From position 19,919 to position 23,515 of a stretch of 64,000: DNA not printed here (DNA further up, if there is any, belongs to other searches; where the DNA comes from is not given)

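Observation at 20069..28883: Tandem array of four paralogous TPR + PD40 beta-propeller proteins with different anchoring modules, a Tol-Pal-like domain set in a new arrangement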

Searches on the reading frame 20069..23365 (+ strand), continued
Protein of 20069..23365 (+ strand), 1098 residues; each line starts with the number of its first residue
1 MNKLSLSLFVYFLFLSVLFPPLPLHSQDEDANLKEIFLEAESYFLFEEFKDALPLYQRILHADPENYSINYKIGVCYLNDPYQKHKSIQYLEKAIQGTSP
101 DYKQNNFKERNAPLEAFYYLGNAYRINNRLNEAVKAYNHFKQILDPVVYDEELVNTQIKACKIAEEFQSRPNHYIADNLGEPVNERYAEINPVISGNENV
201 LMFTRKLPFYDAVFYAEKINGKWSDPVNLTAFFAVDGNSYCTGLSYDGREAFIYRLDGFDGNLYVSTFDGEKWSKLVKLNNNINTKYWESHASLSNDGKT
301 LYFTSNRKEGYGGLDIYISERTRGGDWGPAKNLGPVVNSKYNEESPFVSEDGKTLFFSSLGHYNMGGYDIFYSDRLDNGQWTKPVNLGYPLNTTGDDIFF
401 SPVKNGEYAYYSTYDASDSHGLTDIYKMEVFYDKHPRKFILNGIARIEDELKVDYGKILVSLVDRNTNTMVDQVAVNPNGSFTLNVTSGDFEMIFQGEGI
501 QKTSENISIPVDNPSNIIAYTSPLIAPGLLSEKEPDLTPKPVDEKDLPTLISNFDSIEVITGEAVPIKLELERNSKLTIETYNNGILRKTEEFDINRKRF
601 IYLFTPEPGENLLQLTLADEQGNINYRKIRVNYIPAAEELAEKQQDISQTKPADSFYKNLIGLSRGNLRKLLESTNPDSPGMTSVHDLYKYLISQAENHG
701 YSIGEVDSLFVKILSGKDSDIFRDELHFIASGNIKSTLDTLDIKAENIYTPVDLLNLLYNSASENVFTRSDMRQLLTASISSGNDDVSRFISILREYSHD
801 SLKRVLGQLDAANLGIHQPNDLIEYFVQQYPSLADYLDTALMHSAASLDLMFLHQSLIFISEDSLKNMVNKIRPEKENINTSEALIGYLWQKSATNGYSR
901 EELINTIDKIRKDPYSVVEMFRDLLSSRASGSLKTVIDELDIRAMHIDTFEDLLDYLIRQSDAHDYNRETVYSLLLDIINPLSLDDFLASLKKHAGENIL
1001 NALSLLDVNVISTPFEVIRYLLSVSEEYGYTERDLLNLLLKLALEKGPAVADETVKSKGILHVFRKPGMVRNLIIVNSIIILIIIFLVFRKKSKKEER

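Call 76: search_protein_families(library=pfam, proteins=[L040:12876-14756:+, L042:19050-20891:+, L041:5677-6915:+, L041:6984-8222:+], max_evalue=0.001)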
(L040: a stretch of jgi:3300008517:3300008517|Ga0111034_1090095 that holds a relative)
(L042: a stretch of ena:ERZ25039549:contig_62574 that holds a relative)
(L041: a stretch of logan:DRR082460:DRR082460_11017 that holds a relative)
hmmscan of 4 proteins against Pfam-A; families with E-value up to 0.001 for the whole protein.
L040:12876-14756:+ (626 aa): 1 family
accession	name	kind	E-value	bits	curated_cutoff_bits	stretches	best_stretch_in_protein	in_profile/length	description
PF07676.18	PD40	-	1.1e-08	35.2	20.9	1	317-351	5-37/38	WD40-like Beta Propeller Repeat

L042:19050-20891:+ (613 aa): 4 families
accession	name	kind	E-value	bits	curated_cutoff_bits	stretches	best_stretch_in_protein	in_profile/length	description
PF07676.18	PD40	-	4.8e-22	77.8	20.9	2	285-320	4-37/38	WD40-like Beta Propeller Repeat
PF05036.18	SPOR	-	0.00013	22.6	21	1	564-605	28-75/76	SPOR domain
PF07719.23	TPR_2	-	0.0004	20.7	27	0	117-143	1-27/34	Tetratricopeptide repeat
PF00515.34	TPR_1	-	0.00083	19.5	27.8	0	117-142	1-26/34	Tetratricopeptide repeat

L041:5677-6915:+ (412 aa): 1 family
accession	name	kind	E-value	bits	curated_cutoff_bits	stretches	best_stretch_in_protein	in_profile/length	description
PF01522.26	Polysacc_deac_1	-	6.2e-17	62.1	23.1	1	35-132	8-105/124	Polysaccharide deacetylase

L041:6984-8222:+ (412 aa): 0 families
